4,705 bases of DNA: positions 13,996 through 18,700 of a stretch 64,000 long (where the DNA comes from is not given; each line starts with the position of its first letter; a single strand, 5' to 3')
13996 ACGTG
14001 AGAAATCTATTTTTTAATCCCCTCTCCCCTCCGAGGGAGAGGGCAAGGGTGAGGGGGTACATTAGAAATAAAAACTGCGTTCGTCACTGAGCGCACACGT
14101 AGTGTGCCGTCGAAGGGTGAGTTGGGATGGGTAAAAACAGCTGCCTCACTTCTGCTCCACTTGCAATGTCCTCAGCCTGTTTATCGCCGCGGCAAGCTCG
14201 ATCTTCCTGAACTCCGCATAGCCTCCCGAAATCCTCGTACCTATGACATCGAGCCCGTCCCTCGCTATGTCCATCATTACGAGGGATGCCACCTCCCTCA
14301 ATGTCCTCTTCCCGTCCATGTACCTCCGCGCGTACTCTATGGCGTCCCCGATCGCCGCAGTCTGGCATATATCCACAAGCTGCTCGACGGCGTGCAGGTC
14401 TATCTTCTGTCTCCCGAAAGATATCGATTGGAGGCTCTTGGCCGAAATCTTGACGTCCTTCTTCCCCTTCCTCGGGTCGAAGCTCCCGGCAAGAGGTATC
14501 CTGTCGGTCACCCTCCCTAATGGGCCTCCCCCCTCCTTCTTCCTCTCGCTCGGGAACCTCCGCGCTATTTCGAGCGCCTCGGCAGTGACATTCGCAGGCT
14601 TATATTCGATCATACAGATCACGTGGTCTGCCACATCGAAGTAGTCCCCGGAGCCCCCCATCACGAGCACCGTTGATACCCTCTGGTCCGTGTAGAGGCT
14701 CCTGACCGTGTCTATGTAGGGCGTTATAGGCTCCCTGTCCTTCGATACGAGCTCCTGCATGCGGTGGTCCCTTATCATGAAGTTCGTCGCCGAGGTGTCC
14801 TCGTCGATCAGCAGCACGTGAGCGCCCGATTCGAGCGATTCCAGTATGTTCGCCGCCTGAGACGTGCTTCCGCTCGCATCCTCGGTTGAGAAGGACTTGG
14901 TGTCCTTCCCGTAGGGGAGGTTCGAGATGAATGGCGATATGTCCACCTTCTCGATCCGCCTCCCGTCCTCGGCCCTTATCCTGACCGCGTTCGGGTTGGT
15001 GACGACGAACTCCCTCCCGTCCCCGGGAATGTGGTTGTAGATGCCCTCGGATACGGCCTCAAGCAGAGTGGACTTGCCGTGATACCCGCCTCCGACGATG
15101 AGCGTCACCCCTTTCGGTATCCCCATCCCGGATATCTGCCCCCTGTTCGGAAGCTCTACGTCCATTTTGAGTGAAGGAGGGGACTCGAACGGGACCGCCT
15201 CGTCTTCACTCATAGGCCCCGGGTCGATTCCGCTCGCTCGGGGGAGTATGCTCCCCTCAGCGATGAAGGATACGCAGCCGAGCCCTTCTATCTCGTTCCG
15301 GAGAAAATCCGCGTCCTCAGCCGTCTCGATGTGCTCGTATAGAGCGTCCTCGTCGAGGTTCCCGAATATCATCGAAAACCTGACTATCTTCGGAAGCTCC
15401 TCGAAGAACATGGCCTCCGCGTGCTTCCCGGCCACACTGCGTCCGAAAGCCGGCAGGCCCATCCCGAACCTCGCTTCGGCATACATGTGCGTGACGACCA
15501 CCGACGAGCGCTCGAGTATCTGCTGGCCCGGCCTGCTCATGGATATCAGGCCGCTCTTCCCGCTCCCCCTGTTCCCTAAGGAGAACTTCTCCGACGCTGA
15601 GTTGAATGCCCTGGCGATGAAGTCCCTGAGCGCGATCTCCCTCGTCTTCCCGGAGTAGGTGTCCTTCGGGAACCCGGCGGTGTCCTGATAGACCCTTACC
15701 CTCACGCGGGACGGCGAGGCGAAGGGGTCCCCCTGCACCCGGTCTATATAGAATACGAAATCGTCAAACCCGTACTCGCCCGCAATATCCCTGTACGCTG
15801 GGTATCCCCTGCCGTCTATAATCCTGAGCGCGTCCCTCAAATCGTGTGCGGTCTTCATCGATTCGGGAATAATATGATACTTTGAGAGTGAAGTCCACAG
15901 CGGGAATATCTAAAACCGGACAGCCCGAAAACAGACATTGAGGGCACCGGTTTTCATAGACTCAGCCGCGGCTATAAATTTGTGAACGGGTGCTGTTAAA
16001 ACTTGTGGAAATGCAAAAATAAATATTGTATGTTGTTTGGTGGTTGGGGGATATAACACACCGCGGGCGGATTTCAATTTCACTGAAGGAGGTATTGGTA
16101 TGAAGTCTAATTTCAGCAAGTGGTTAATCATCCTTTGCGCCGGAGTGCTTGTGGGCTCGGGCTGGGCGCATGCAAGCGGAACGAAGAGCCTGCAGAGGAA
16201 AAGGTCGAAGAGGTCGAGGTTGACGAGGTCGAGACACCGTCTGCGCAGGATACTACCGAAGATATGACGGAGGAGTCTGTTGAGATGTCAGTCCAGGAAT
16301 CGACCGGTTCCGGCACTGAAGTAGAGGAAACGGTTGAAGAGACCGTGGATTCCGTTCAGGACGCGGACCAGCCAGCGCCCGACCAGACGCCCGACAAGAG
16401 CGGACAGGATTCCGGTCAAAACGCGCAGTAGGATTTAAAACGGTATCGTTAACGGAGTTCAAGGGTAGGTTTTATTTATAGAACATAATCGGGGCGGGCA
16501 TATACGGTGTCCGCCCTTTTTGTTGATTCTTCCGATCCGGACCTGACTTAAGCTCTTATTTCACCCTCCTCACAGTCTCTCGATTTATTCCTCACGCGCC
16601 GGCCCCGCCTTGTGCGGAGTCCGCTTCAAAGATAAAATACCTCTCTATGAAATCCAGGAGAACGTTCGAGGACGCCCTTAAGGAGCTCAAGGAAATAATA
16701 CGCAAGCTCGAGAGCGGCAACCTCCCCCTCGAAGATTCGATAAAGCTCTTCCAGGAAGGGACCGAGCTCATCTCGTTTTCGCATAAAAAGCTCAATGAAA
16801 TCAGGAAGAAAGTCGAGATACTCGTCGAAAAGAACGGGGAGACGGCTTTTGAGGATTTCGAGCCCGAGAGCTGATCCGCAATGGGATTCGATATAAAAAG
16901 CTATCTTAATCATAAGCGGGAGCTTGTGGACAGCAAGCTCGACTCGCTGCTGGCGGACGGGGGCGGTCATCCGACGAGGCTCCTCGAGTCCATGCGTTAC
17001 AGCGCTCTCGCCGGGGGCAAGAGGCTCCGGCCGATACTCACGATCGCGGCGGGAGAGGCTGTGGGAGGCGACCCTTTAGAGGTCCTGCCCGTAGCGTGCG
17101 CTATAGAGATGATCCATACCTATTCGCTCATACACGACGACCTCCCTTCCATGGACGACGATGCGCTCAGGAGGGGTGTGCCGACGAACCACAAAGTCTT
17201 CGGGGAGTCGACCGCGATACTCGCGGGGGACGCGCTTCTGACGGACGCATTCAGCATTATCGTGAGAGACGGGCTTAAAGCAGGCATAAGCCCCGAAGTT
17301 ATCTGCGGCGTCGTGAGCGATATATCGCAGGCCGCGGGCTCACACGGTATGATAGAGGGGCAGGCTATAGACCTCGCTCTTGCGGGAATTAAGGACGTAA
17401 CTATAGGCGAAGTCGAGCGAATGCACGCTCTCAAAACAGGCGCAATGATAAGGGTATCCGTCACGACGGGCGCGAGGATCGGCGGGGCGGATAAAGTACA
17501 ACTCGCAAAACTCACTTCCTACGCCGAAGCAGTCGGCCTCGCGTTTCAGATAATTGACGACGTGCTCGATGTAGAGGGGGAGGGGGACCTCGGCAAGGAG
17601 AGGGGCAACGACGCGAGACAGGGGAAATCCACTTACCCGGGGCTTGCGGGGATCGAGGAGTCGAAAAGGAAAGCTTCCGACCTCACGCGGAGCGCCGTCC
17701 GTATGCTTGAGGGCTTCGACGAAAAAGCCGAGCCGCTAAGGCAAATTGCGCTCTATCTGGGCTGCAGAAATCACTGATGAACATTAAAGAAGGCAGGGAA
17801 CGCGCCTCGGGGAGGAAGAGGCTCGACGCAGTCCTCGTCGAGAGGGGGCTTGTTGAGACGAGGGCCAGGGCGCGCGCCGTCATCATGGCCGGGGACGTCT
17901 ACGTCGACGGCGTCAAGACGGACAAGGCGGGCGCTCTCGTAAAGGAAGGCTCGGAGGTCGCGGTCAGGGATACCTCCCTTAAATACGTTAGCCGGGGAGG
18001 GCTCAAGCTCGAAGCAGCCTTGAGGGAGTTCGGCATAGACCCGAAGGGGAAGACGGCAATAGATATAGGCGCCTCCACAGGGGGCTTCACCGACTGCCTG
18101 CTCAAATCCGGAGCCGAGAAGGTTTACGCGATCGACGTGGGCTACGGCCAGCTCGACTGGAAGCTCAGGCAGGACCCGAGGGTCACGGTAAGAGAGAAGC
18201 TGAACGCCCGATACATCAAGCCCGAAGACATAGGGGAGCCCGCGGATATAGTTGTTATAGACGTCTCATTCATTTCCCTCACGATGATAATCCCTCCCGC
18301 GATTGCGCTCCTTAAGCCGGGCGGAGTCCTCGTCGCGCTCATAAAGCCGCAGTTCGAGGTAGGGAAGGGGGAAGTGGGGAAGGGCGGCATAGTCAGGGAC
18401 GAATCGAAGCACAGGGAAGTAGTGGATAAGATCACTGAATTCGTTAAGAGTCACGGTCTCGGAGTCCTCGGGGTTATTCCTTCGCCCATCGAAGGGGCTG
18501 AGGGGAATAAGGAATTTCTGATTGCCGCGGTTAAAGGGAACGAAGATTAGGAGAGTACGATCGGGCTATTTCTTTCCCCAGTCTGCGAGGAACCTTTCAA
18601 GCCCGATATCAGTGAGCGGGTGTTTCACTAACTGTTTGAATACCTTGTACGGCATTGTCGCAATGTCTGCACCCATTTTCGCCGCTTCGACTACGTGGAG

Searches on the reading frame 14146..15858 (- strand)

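Call 24: search_protein_families(library=pfam, proteins=[window:14146-15858:-], max_evalue=0.00001)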
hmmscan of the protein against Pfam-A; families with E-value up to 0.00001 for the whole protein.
window:14146-15858:- (570 aa): 3 families
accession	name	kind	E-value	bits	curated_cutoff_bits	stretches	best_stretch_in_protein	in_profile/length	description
PF09818.15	ABC_ATPase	-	1e-126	422.2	23.2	1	170-451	2-281/283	P-loop domain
PF20446.3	ABC_N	-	1.6e-51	174.9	26.5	1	5-162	2-158/162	ATPase of the ABC class N-terminal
PF21117.3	MRB1590_C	-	1.9e-30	106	27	1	470-568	1-102/102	MRB1590 C-terminal domain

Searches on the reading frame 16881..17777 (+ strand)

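Call 58: search_protein_families(library=pfam, proteins=[window:16881-17777:+], max_evalue=0.0001)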
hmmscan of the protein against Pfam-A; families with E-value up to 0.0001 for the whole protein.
window:16881-17777:+ (298 aa): 1 family
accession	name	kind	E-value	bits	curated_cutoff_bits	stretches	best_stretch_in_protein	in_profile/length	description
PF00348.22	polyprenyl_synt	-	1.9e-53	181.7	27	1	33-270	3-231/251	Polyprenyl synthetase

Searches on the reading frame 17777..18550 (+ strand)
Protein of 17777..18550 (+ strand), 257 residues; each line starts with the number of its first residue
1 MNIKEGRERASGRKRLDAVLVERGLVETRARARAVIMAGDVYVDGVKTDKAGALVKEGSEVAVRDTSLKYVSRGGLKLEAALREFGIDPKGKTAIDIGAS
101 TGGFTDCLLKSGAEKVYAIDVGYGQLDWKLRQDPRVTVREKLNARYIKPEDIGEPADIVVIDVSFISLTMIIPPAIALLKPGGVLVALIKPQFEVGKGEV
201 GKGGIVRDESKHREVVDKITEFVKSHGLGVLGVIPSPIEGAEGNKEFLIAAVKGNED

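Call 58: search_protein_families(library=pfam, proteins=[window:17777-18550:+], max_evalue=0.0001)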
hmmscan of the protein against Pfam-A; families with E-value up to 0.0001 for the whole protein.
window:17777-18550:+ (257 aa): 2 families
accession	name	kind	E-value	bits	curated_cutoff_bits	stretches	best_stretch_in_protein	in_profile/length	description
PF01728.25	FtsJ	-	1.3e-47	162.5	24.1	1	70-251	1-179/181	FtsJ-like methyltransferase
PF01479.30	S4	-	5.6e-11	42.4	22.8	1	15-61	2-48/48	S4 domain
